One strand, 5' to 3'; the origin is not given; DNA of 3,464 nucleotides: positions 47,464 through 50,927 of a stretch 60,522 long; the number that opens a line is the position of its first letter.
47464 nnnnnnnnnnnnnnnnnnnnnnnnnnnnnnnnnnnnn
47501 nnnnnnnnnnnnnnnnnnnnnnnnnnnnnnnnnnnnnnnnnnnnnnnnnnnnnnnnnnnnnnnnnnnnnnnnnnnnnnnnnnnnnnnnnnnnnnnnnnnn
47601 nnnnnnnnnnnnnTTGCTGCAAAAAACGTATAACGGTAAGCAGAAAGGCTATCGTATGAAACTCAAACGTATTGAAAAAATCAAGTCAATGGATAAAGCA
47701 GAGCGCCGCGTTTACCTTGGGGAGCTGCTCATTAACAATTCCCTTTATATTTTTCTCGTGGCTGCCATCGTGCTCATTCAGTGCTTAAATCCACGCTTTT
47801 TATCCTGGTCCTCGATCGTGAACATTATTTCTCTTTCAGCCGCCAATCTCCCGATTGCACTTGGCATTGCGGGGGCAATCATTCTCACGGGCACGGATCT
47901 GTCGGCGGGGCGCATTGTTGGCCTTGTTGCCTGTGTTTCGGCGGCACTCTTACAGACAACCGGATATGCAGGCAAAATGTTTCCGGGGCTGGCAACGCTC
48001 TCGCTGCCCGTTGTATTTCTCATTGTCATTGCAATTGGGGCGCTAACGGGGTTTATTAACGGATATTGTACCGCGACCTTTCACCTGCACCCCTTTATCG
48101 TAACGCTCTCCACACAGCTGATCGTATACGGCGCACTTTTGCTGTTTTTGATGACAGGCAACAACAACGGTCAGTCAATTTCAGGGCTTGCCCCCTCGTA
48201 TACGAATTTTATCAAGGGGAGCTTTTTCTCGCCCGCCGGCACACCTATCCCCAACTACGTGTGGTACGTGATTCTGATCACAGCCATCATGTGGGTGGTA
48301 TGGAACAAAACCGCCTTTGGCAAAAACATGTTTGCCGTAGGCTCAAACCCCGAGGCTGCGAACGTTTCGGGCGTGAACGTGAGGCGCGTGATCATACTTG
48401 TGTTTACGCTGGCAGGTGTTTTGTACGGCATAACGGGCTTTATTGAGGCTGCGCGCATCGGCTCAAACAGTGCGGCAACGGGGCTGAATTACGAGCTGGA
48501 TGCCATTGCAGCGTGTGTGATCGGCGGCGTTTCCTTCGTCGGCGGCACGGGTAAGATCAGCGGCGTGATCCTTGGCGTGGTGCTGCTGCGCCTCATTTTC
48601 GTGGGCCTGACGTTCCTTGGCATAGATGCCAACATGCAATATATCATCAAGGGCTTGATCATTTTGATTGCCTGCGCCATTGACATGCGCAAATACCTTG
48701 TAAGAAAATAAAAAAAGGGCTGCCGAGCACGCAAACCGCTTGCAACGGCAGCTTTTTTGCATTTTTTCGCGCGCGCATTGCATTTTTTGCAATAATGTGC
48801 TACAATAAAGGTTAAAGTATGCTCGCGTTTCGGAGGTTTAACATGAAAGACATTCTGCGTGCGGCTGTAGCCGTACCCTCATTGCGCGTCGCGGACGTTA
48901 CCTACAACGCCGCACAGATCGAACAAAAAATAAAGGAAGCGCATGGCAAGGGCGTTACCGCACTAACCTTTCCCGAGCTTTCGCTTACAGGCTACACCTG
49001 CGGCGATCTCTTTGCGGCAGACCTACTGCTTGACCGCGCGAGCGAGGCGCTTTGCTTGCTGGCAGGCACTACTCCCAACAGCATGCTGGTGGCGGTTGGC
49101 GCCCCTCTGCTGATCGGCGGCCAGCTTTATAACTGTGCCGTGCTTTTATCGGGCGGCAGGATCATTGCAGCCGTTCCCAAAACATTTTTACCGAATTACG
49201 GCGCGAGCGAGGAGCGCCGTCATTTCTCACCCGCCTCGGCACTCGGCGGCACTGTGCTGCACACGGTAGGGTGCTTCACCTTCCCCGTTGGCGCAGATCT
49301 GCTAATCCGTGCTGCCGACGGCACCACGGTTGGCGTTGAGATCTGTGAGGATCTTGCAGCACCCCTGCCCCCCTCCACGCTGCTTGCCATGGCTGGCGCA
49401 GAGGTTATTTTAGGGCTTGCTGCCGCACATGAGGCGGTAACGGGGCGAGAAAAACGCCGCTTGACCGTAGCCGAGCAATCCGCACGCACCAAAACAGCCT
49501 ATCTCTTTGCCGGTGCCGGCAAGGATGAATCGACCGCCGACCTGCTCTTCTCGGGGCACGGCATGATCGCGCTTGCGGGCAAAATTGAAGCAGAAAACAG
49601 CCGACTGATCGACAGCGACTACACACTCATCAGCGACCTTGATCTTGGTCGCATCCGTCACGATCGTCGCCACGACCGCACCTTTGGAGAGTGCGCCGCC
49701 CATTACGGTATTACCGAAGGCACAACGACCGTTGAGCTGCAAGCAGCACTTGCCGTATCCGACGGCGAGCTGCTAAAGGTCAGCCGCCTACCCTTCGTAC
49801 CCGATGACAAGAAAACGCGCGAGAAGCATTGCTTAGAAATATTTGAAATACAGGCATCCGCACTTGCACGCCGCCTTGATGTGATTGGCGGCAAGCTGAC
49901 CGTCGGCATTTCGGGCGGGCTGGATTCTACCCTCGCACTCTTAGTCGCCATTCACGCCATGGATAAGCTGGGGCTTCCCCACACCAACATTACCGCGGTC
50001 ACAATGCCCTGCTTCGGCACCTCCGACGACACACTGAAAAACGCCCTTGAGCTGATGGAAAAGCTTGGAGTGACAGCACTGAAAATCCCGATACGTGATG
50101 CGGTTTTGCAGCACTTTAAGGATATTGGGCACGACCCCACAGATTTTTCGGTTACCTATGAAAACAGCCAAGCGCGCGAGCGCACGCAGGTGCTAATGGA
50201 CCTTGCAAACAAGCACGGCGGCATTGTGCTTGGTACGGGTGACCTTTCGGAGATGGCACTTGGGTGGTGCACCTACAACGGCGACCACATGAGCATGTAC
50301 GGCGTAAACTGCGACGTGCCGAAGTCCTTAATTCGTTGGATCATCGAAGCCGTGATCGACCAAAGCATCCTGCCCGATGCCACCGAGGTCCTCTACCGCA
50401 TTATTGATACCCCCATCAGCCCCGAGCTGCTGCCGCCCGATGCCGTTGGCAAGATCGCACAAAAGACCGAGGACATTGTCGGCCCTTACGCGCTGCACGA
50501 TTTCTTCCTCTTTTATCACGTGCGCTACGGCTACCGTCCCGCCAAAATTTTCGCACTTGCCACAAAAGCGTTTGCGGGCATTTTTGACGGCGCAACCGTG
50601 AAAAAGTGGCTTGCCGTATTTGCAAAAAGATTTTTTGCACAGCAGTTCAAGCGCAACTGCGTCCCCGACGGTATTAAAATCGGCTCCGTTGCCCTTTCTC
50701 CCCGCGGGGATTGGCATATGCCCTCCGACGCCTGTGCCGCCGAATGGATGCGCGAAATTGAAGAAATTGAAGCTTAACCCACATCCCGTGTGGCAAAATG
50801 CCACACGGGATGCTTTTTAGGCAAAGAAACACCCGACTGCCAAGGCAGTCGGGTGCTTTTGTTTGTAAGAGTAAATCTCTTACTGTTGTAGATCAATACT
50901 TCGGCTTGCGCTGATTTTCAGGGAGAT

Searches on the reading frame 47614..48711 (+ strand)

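Call 7: search_protein_families(library=pfam, proteins=[window:47614-48711:+], max_evalue=0.001)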
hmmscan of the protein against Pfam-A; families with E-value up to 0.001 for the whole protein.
window:47614-48711:+ (365 aa): 1 family
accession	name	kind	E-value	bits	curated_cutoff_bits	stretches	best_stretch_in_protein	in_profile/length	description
PF02653.21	BPD_transp_2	-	9.7e-35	120.4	26.8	1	68-353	2-268/269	Branched-chain amino acid transport system / permease component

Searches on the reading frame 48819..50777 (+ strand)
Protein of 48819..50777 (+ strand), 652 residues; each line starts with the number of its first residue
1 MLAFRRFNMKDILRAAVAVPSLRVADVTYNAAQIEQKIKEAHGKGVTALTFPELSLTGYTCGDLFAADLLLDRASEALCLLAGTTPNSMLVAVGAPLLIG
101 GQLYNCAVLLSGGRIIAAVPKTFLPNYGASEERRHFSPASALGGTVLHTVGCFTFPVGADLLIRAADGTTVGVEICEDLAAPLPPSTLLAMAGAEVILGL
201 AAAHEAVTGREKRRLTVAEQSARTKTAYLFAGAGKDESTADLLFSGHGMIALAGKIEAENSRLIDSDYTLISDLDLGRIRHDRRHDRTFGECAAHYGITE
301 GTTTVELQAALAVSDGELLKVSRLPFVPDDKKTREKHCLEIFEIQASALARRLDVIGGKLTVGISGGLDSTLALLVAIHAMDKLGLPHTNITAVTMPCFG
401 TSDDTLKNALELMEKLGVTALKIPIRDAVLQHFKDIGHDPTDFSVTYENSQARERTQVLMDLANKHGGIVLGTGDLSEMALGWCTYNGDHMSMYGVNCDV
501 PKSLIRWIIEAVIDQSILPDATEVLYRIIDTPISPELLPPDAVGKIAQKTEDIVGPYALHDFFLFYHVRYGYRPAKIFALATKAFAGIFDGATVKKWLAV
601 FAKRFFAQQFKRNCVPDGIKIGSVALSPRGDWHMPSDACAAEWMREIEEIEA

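Call 7: search_protein_families(library=pfam, proteins=[window:48819-50777:+], max_evalue=0.001)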
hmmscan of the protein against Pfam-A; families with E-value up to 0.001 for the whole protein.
window:48819-50777:+ (652 aa): 2 families
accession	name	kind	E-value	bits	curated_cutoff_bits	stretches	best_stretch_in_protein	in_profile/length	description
PF02540.23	NAD_synthase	-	2.9e-25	89.2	21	1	359-490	20-144/242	NAD synthase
PF00795.27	CN_hydrolase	-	4.3e-14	52.9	23.2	1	15-283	3-255/256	Carbon-nitrogen hydrolase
